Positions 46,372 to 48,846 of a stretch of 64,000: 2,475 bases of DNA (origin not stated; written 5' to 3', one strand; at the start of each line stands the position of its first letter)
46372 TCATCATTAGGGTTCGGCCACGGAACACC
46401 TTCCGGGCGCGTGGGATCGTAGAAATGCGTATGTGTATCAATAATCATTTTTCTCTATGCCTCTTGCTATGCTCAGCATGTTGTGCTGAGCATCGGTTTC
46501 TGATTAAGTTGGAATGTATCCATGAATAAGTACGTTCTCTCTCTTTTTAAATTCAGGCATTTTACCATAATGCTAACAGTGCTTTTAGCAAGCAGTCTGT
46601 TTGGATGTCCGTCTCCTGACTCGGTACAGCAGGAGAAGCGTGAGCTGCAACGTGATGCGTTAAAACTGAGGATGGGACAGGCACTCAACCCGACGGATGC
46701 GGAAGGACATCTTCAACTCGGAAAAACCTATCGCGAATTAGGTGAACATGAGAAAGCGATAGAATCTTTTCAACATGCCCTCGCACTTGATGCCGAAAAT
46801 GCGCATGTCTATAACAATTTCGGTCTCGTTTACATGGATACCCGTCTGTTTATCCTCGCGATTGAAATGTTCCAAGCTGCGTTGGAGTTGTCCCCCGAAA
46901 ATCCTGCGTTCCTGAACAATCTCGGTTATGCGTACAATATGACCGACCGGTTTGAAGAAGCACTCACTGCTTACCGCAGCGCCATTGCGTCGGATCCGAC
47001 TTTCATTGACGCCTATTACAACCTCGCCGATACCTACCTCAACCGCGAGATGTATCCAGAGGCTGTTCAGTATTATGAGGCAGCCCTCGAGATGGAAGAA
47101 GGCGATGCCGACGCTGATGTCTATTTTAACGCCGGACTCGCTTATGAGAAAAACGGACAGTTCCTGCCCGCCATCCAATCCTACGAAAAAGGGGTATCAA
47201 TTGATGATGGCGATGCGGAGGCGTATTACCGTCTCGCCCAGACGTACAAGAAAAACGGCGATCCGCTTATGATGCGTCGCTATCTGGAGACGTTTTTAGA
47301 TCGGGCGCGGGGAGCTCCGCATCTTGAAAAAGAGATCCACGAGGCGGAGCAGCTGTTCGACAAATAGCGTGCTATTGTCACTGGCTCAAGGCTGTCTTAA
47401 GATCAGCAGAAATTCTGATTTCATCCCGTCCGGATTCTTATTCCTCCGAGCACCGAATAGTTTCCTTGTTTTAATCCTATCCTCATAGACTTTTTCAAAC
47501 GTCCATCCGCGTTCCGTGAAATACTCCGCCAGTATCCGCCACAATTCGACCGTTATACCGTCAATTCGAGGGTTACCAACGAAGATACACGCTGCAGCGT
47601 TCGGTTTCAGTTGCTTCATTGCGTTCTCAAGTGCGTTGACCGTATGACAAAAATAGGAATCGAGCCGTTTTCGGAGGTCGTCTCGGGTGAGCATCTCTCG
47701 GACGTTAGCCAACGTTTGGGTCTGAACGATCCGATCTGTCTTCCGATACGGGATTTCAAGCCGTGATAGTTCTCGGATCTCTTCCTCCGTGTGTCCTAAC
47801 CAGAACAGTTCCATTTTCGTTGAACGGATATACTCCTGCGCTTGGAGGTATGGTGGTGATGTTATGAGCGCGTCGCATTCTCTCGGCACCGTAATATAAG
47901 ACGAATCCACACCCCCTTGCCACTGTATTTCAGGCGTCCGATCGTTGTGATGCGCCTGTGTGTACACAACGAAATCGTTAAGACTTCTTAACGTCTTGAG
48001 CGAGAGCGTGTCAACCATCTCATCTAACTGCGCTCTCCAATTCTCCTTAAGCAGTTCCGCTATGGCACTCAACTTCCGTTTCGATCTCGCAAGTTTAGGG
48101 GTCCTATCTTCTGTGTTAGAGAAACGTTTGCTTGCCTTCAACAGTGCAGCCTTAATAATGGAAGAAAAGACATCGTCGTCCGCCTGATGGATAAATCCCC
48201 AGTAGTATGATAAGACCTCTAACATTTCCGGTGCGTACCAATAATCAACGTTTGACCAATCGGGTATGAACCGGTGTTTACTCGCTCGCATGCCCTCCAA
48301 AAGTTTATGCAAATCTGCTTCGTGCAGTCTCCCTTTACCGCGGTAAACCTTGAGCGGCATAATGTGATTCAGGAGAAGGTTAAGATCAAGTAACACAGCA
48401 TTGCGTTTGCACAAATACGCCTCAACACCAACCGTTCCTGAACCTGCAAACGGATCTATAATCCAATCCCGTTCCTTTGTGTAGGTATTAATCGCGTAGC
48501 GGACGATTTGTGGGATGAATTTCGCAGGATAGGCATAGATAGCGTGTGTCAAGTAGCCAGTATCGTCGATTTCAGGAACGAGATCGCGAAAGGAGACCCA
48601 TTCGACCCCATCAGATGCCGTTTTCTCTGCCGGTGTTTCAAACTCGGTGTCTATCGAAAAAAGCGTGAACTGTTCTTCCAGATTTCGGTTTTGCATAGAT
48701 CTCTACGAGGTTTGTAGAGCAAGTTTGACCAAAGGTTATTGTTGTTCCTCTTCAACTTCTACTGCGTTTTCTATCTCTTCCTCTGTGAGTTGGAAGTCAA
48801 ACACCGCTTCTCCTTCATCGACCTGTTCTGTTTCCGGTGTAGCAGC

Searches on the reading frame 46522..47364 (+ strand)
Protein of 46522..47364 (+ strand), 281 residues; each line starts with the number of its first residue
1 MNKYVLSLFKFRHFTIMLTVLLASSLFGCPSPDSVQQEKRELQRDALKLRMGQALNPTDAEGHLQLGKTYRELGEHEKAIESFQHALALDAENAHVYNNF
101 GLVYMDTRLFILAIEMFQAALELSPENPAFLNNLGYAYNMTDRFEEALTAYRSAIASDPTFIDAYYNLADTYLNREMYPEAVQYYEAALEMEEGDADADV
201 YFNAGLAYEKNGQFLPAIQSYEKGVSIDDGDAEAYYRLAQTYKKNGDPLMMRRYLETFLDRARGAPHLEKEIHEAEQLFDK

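Call 79: search_protein_families(library=pfam, proteins=[window:46522-47364:+], max_evalue=0.001)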
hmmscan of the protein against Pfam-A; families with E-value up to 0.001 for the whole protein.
window:46522-47364:+ (281 aa): 22 families
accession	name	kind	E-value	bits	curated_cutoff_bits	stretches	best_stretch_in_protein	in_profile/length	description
PF13414.12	TPR_11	-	5.9e-38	128.7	26.8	4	67-105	1-39/42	TPR repeat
PF13181.12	TPR_8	-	7.3e-38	125.9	25.7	4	61-93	2-34/34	Tetratricopeptide repeat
PF00515.34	TPR_1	-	1.2e-37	126.6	27.8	4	163-193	2-32/34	Tetratricopeptide repeat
PF13431.12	TPR_17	-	7.1e-36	119.9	24.4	4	150-183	1-34/34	Tetratricopeptide repeat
PF07719.23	TPR_2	-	1.7e-32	109.3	27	3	60-92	1-33/34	Tetratricopeptide repeat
PF13424.12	TPR_12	-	1.4e-24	86.5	30.1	3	163-227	4-74/77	Tetratricopeptide repeat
PF13428.12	TPR_14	-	4.8e-21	73.6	23.5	1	133-170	6-43/44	Tetratricopeptide repeat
PF14559.12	TPR_19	-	1.7e-20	73.5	25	2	143-197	6-60/68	Tetratricopeptide repeat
PF13432.12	TPR_16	-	3.2e-20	72.7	32.7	2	100-159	3-62/65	Tetratricopeptide repeat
PF13176.12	TPR_7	-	9.8e-19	66.2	27.9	2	164-197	1-34/36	Tetratricopeptide repeat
PF13174.12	TPR_6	-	7.1e-16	58.1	26.3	0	64-84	4-24/33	Tetratricopeptide repeat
PF23914.1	TPR_CcmH_CycH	-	1.2e-14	54.8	42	2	34-100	24-90/158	Cytochrome c-type biogenesis protein H TPR domain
PF13374.12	TPR_10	-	3.6e-11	43.1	27.5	0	163-191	3-31/42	Tetratricopeptide repeat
PF13371.12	TPR_9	-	7.1e-10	39.2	35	0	138-199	5-66/73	Tetratricopeptide repeat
PF14561.12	TPR_20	-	4.1e-07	30.7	25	0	148-183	8-43/90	Tetratricopeptide repeat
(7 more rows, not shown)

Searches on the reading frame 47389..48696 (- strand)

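Call 3: search_protein_families(library=pfam, proteins=[window:47389-48696:-], max_evalue=0.1)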
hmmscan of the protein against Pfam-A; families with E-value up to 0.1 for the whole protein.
window:47389-48696:- (436 aa): 3 families
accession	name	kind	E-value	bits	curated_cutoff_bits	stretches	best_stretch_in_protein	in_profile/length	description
PF01555.25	N6_N4_Mtase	-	3.8e-13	50.3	26.7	1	54-106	160-212/221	DNA methylase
PF01170.24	UPF0020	-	8.4e-05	22.8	22.3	1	74-101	27-54/197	RMKL-like, methyltransferase domain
PF03602.21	Cons_hypoth95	-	0.075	13.1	24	0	76-94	42-60/182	Conserved hypothetical protein 95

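Call 4: search_protein_families(library=padloc, proteins=[window:47389-48696:-], max_evalue=0.1)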
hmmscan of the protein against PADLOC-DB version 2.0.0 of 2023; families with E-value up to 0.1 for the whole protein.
window:47389-48696:- (436 aa): 47 families (the best 25 are shown)
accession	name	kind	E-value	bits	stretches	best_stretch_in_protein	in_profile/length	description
PDLC03322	MTase_II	-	5.2e-27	92.8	1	45-432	31-439/446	Type II methyltransferase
PDLC03362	MTase_II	-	1.5e-21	74.8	1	49-434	42-435/438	Type II methyltransferase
PDLC03380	MTase_II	-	1.8e-21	74.8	2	45-117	26-98/393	Type II methyltransferase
PDLC03353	MTase_II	-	4.2e-20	70.4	2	4-117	138-250/260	Type II methyltransferase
PDLC03239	MTase_II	-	2.7e-19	67.2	1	38-315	53-329/442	Type II methyltransferase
PDLC03224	MTase_II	-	9.7e-17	59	1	52-405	69-451/481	Type II methyltransferase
PDLC03364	MTase_II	-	5.2e-15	53.3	1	50-337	32-307/380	Type II methyltransferase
PDLC03377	MTase_II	-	7.3e-15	52.5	2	45-112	90-158/504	Type II methyltransferase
PDLC03351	MTase_II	-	2.2e-11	41.5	1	52-106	123-177/348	Type II methyltransferase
PDLC03360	MTase_II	-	6.6e-11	39.8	2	342-434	350-440/441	Type II methyltransferase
PDLC03387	MTase_II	-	7.9e-10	36.4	1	55-106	213-264/289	Type II methyltransferase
PDLC03391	MTase_II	-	1.2e-08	32.1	1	42-107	131-196/381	Type II methyltransferase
PDLC03249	MTase_II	-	1.4e-08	32.1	1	29-116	84-179/541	Type II methyltransferase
PDLC03325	MTase_II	-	1.5e-08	31.8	1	55-301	71-320/426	Type II methyltransferase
PDLC03319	MTase_II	-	5e-08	30.2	1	62-113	10-61/503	Type II methyltransferase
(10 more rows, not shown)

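Call 5: search_protein_families(library=ncbifam, proteins=[window:47389-48696:-], max_evalue=0.1)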
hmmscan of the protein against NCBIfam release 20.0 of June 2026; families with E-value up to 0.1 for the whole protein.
window:47389-48696:- (436 aa): 6 families
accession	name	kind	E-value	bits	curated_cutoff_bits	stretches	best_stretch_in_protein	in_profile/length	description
TIGR01177.1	TIGR01177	hypoth_equivalog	0.0002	20.8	316.55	1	54-104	160-211/330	TIGR01177 family methyltransferase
NF040721.1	Trm14_Arch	equivalog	0.002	17.3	280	1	52-100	167-216/370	tRNA (guanine(6)-N2)-methyltransferase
NF010253.0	PRK13699.1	subfamily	0.017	14.8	244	1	65-103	153-191/226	DNA methyltransferase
NF050803.1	DnaMtaseCcrMCaul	equivalog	0.023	13.6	830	1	68-103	198-233/350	adenine-specific DNA-methyltransferase CcrM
NF040850.1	Trm14_Thcoccales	equivalog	0.026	13.5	480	1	52-112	194-254/365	tRNA (guanine(6)-N2)-methyltransferase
NF008572.0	PRK11524.1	equivalog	0.05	12.7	292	1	57-106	196-245/294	adenine-specific DNA-methyltransferase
